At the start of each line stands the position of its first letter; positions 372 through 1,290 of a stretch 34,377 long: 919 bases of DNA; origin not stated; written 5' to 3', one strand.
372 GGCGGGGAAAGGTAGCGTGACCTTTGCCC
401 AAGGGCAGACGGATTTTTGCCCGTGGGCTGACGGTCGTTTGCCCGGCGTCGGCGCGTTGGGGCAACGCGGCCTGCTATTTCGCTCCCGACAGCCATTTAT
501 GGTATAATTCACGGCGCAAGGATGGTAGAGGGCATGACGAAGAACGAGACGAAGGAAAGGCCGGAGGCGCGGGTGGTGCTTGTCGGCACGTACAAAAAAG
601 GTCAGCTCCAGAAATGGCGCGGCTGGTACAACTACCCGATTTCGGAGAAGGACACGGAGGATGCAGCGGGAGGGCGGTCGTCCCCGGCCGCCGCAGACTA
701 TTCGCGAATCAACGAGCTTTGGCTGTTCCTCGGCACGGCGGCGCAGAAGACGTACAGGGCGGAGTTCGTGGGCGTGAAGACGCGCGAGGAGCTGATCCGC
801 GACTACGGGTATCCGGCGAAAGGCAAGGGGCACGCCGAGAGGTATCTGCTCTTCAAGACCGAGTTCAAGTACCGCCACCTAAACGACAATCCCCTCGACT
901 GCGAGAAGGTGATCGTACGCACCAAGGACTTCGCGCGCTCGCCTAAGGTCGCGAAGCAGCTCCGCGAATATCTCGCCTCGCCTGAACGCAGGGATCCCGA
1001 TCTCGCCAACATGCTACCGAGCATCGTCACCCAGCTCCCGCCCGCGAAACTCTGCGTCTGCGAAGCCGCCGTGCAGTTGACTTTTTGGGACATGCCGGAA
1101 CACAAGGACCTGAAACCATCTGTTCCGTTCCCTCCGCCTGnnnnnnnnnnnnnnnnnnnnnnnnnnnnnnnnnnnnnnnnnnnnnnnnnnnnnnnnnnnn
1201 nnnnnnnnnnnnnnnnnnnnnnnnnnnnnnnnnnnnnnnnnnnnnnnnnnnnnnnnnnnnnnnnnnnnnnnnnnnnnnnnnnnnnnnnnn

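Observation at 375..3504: Near-identical ~70-bp direct repeats bracket a 3.06-kb methyltransferase / nuclease / RadC cassette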

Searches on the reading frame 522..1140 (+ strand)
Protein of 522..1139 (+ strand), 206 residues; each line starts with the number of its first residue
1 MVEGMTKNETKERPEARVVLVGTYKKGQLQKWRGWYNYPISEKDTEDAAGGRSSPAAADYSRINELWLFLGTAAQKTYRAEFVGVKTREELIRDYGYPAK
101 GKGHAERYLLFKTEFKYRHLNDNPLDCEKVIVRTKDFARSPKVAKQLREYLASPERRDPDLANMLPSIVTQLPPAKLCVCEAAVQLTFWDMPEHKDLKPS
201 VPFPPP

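Call 19: search_protein_families(library=pfam, proteins=[window:522-1140:+], max_evalue=10)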
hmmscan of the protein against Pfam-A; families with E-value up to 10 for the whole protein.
window:522-1140:+ (206 aa): 0 families

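Call 20: search_protein_families(library=ncbifam, proteins=[window:522-1139:+], max_evalue=0.1)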
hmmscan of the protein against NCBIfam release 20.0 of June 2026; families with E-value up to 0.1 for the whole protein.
window:522-1139:+ (206 aa): 0 families

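Call 21: search_protein_families(library=padloc, proteins=[window:522-1139:+], max_evalue=0.1)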
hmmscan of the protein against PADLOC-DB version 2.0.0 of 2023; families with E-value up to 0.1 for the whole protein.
window:522-1139:+ (206 aa): 0 families

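Call 22: find_homologous_proteins(query=window:522-1139:+, max_evalue=0.001)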
Query window:522-1139:+ (206 aa): 210 proteins with E <= 0.001 among 336 candidates; the best 120 are listed.
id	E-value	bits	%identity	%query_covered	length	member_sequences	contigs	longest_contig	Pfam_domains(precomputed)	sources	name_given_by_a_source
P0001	6.2e-91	322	73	98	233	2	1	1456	PF00145.24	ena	-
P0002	4.7e-85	302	75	88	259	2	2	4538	PF12668.13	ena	-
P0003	5.0e-83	296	70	93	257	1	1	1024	PF00145.24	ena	-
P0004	2.1e-81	291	73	90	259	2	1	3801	PF12668.13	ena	-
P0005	3.4e-81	290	69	92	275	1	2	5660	PF12668.13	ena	-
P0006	1.3e-78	281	72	90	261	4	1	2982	PF12668.13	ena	-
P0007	7.2e-77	276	70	89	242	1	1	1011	-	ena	-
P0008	8.5e-74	266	61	98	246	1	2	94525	PF00145.24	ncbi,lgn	-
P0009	1.1e-73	265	59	97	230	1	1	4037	PF00145.24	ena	-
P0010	1.4e-72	262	69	87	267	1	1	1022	PF12668.13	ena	-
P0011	1.5e-72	262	60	95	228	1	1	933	PF00145.24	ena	-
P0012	2.7e-72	261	67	85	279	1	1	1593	PF12668.13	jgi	jgi:hypothetical protein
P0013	2.8e-72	261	67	89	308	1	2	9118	PF00145.24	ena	-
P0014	2.8e-72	261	59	95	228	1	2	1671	PF00145.24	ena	-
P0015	3.6e-71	257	61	92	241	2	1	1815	PF00145.24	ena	-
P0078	1.1e-60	223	61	85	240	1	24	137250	-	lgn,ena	-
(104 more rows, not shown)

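Call 25: find_encoding_contigs(protein=P0008, flank=8000, max_places=4)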
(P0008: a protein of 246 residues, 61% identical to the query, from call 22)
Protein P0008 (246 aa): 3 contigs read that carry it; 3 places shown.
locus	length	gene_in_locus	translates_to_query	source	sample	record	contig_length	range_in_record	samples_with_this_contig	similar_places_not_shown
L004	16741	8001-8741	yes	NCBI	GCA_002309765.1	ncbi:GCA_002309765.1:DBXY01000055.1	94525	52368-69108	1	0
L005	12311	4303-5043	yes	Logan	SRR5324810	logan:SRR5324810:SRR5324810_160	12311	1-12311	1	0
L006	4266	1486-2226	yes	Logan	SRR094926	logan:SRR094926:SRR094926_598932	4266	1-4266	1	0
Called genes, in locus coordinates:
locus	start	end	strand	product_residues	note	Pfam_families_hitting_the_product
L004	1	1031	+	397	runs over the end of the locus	PF01408:GFO_IDH_MocA, PF19051:GFO_IDH_MocA_C2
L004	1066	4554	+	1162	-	PF22680:Glyco_hydro_123_N_2, PF13320:GH123_cat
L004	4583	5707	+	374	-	PF06439:3keto-disac_hyd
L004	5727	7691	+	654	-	PF13401:AAA_22 (faint), PF05496:RuvB_N (faint), PF00158:Sigma54_activat (faint), PF01078:Mg_chelatase (faint), PF00004:AAA, PF17866:AAA_lid_6, PF00004:AAA, PF17866:AAA_lid_6, +10 more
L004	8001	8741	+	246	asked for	PF00145:DNA_methylase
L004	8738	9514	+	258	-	PF13020:NOV_C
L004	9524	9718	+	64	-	-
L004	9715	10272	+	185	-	-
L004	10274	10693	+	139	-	PF04002:RadC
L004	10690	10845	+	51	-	-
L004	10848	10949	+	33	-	-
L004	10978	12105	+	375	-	PF00004:AAA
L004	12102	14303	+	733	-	PF00082:Peptidase_S8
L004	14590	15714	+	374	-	PF17761:DUF1016_N, PF06250:YhcG_C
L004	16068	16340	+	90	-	-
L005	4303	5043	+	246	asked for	PF00145:DNA_methylase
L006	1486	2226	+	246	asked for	PF00145:DNA_methylase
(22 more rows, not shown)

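Call 26: find_encoding_contigs(protein=P0078, flank=8000, max_places=6)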
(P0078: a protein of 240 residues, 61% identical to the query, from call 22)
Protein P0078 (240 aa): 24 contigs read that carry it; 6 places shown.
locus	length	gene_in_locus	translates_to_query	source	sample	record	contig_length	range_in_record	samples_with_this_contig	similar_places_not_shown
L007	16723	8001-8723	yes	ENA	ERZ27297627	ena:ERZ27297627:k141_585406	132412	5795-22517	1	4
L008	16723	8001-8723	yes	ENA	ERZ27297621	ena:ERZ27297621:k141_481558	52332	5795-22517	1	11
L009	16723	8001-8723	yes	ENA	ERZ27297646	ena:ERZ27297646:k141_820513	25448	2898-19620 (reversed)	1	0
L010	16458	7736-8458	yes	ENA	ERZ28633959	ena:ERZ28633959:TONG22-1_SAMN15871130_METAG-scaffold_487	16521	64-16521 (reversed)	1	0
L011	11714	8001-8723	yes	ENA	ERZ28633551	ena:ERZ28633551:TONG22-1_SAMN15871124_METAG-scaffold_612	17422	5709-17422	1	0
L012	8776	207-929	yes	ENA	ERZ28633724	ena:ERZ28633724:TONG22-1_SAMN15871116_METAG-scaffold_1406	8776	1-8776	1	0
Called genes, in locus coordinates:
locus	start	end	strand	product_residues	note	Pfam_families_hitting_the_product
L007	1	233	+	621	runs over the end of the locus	PF03717:PBP_dimer, PF00905:Transpeptidase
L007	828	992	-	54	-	-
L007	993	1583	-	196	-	-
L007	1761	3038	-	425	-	-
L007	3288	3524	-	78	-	-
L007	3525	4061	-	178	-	-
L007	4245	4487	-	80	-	-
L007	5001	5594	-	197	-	-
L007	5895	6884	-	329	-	-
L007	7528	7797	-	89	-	-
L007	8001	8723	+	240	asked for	-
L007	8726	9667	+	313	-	PF10543:ORF6N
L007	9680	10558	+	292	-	PF13391:HNH_2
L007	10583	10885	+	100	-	-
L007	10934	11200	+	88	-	-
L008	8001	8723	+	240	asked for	-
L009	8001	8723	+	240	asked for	-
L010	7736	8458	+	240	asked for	-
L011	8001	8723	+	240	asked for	-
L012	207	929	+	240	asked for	-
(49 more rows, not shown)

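Call 33: find_related_loci(query=A3, collection=genome_contigs, flank=10000)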
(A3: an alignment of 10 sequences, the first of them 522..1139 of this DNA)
Query A3 (206 aa) in genome_contigs; peptide patterns used: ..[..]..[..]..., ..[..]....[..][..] (x = any residue, [..] = any of these).
123 stretches matched a pattern; 59 encode a relative of the query (tblastn E <= 1e-3); 59 distinct loci.
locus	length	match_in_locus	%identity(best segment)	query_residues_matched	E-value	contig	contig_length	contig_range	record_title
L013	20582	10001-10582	66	14-206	1e-84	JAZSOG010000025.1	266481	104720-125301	MAG: Kiritimatiellia bacterium isolate T1900044549_TS20190015.MAGScoT_cleanbin_000036 SGB_192_k141_2793970, whole genome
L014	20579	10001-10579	61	5-206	1e-80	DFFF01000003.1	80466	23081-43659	MAG TPA_asm: Verrucomicrobia bacterium UBA3783 UBA3783_contig_2811, whole genome shotgun sequence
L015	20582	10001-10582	61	5-206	2e-79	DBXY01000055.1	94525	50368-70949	MAG TPA_asm: Verrucomicrobia bacterium UBA1200 UBA1200_contig_47734, whole genome shotgun sequence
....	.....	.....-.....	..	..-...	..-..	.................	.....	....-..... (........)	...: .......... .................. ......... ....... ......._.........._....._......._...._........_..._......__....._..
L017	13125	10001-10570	58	8-206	1e-75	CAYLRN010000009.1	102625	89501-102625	MAG TPA_asm: uncultured Lentisphaeraceae bacterium isolate SRP225648_co1_977 genome assembly, contig: NODE_233_length_10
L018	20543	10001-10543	63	17-206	3e-75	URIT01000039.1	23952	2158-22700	uncultured bacterium isolate UMGS1035 genome assembly, contig: NODE_1826_length_23952_cov_30.580952, whole genome shotgu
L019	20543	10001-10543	59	17-206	4e-74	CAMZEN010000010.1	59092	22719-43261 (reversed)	MAG TPA_asm: uncultured Verrucomicrobia bacterium isolate SRR10912534_bin.105_metaWRAP_v1.3_MAG genome assembly, contig:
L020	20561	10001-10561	59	7-206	3e-74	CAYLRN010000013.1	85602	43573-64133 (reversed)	MAG TPA_asm: uncultured Lentisphaeraceae bacterium isolate SRP225648_co1_977 genome assembly, contig: NODE_362_length_85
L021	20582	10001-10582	58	2-206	7e-74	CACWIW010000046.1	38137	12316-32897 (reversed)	uncultured bacterium isolate RUG10619 genome assembly, contig: RUG10619_asm_46, whole genome shotgun sequence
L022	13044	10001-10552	62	5-196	2e-73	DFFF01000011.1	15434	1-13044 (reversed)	MAG TPA_asm: Verrucomicrobia bacterium UBA3783 UBA3783_contig_20124, whole genome shotgun sequence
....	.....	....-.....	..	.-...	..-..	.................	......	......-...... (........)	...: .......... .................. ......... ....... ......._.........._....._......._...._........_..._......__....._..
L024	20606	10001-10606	55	1-206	3e-72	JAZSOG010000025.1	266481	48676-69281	MAG: Kiritimatiellia bacterium isolate T1900044549_TS20190015.MAGScoT_cleanbin_000036 SGB_192_k141_2793970, whole genome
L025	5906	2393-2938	57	16-206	1e-70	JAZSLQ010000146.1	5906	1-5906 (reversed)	MAG: Kiritimatiellia bacterium isolate T1900044557_TS20190023.MAGScoT_cleanbin_000052 SGB_318_k141_1372747, whole genome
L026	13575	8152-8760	58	16-188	6e-69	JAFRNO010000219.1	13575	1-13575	MAG: Kiritimatiellae bacterium isolate RGIG2632 Goat_Omasum-1__c228066, whole genome shotgun sequence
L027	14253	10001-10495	63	17-189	2e-68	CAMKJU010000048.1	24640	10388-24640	MAG: uncultured Lentisphaerae bacterium isolate SRR12081301_bin.91_metaWRAP_v1.3_MAG genome assembly, contig: ERZ1228976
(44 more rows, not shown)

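Call 49: search_solved_structures(query=A4, max_evalue=1)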
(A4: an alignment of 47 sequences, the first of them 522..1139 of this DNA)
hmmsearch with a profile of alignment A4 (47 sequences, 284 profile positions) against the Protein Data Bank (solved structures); distinct sequences matched with E-value up to 1: 23.
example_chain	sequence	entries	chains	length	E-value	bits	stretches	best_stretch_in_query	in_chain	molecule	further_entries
3lx6_A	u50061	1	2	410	7.2e-06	28.9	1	194-258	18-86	Cytosine-specific methyltransferase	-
3me5_A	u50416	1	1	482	8.7e-06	28.6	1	194-258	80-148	Cytosine-specific methyltransferase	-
2z6a_A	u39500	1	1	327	0.00012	24.9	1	198-259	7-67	Modification methylase HhaI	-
2i9k_A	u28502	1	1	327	0.00012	24.9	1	198-259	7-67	Modification methylase HhaI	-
2z6q_A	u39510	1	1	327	0.00013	24.8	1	198-259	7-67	Modification methylase HhaI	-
2uyc_A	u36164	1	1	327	0.00013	24.8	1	198-259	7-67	MODIFICATION METHYLASE HHAI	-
2zcj_A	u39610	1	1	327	0.00013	24.8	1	198-259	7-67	Modification methylase HhaI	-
2uz4_A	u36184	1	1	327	0.00013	24.8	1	198-259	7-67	MODIFICATION METHYLASE HHAI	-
1fjx_A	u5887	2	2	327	0.00013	24.8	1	198-259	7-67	HHAI DNA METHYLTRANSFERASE | MODIFICATION METHYLASE HHAI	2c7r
2uyh_A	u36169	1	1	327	0.00013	24.8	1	198-259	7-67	MODIFICATION METHYLASE HHAI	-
10mh_A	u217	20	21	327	0.00013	24.8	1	198-259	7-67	PROTEIN (CYTOSINE-SPECIFIC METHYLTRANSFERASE HHAI) | HaeIII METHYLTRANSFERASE | Modification methylase HhaI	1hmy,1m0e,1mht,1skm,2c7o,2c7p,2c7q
1svu_A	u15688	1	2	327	0.00013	24.8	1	198-259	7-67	Modification methylase HhaI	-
2z6u_A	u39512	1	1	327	0.00013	24.8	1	198-259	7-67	Modification methylase HhaI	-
1dct_A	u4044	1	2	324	0.058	16.1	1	204-257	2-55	PROTEIN (MODIFICATION METHYLASE HAEIII)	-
3ubt_Y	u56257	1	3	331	0.059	16.1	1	204-257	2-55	Modification methylase HaeIII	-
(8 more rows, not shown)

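Call 56: predict_structure(alignment_id=A4)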
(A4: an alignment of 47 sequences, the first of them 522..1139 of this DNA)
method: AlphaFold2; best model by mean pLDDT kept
length: 206 residues; sequences in the alignment: 47
mean_pLDDT: 78.7   pTM: 0.71
mean pLDDT of the five models: 78.7, 78.1, 77.7, 77.5, 76.2
residues with pLDDT >= 90: 96; 70-90: 53; 50-70: 19; < 50: 38
segments of 3 or more residues with pLDDT < 50: 1-12, 48-51, 183-201, 203-205
pLDDT, mean of each block of 10 residues (from residue 1): 46 73 93 94 61 62 93 91 94 93 88 85 85 89 92 91 93 87 42 43 48
secondary structure, 60 per line:
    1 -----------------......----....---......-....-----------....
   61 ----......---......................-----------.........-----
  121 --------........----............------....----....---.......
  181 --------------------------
elements in order: E18-23 H28-31 E35-40 H42-45 H57-60 E65-70 E74-87 H88-95 E107-115 E129-133 H141-152 H159-162 H167-170 E177-180

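Call 58: fold_search(model_id=the predicted structure, library=pdb)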
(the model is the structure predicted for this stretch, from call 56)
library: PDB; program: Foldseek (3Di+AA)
matches with E <= 10: 257; with E <= 0.001: 0
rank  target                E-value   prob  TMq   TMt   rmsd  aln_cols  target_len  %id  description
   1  5y6b_A                3.2e-02  0.87  0.28  0.38   7.0       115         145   11  Crystal structure of ZmASCH Y47F mutant protein from Zymomonas mobilis (released 2018-07-18)
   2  5y6b_D                5.4e-02  0.85  0.27  0.38   6.6       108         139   11  Crystal structure of ZmASCH Y47F mutant protein from Zymomonas mobilis (released 2018-07-18)
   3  5wp5_B                1.5e-01  0.14  0.16  0.09  10.1        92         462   11  Arabidopsis thaliana phosphoethanolamine N-methyltransferase 2 (AtPMT2) in complex with SAH (released 2017-11-15)
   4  5wp5_A                2.2e-01  0.11  0.15  0.09  10.3        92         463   11  Arabidopsis thaliana phosphoethanolamine N-methyltransferase 2 (AtPMT2) in complex with SAH (released 2017-11-15)
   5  8v83_Z                2.2e-01  0.03  0.11  0.09  16.6       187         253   12  60S ribosome biogenesis intermediate (Dbp10 pre-catalytic structure - Overall map) (released 2024-05-01)
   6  7nhv_B                4.0e-01  0.02  0.12  0.10  14.9       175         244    9  Crystal structure of the human METTL3-METTL14 complex with compound UOZ016 (released 2021-10-20)
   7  4fz2_A                4.2e-01  0.11  0.15  0.09   6.7        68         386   13  Crystal structure of the fourth type of archaeal tRNA splicing endonuclease from Candidatus Micrarchaeum acidiphilum A (released 2012-09-12)
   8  7o0r_B                4.5e-01  0.03  0.13  0.12  14.9       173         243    8  Crystal structure of the human METTL3-METTL14 complex bound to Compound 15 (ADO_AE_026) (released 2021-09-15)
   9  1cz3_B                4.8e-01  0.02  0.11  0.13  17.4       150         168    9  DIHYDROFOLATE REDUCTASE FROM THERMOTOGA MARITIMA (released 2000-03-31)
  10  7oej_B                5.1e-01  0.02  0.14  0.12  13.6       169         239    8  Crystal structure of the human METTL3-METTL14 complex with compound UOZ090 (released 2021-10-20)
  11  9u75_D                5.5e-01  0.21  0.27  0.23   7.4       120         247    7  5hmC specific restriction endonuclease Escherichia coli E. coli O157:H7 PD-T4-3 (released 2026-02-11)
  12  9w2k_B                5.5e-01  0.11  0.14  0.08   6.8        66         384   11  Structural basis of substrate promiscuity in the archaeal RNA-splicing endonuclease from Candidatus Micrarchaeum acidi (released 2025-09-10)
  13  7ni8_B                6.2e-01  0.02  0.14  0.13  15.0       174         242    8  Crystal structure of the human METTL3-METTL14 complex with compound UOZ040a (released 2021-10-20)
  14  7rx6_A                6.6e-01  0.02  0.14  0.14  13.4       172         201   14  Structure of METTL3-METTL14(R298C) mutant methyltransferase complex (released 2022-11-09)
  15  5il0_A                6.6e-01  0.02  0.14  0.14  13.1       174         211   15  Crystal structural of the METTL3-METTL14 complex for N6-adenosine methylation (released 2016-05-25)
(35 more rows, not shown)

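Call 103: search_dna_similar(query=window:522-1139:+, collection=plasmids, mode=protein, max_evalue=0.001, max_rows=10)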
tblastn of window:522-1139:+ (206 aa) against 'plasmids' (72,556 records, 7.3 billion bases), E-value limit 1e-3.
No match.

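Call 104: search_dna_similar(query=window:522-1139:+, collection=phages, mode=protein, max_evalue=0.001, max_rows=10)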
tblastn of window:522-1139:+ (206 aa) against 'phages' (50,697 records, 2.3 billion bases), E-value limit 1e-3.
No match.

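Call 105: search_protein_representatives(alignment_id=A3)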
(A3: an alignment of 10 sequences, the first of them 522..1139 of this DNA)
Query: 10 sequences, 210 profile positions. Proteins with E-value up to 0.001 (for the whole library): 266; up to 1e-10: 190; up to 1e-30: 71. The best 150 are listed.
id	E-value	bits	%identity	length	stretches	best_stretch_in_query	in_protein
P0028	1.9e-115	399.8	-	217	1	1-208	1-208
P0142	1.8e-101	354.1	-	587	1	8-187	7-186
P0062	3.9e-96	336.7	-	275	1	14-208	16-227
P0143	9.6e-96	335.5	-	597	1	1-209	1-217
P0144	1.1e-95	335.3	-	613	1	7-187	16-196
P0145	2.8e-95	333.9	-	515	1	18-209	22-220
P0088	1.7e-94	331.4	-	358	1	10-187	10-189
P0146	1.9e-94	331.2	-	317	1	9-192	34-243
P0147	1.5e-93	328.3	-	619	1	1-187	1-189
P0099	1.3e-89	315.4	-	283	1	19-204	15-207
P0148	1.7e-87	308.5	-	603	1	19-192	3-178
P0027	3.5e-86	304.2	-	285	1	6-190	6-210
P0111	8.2e-85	299.7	-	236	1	1-175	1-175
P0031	1.6e-81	288.9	-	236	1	20-192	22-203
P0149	8.6e-79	280.1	-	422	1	8-208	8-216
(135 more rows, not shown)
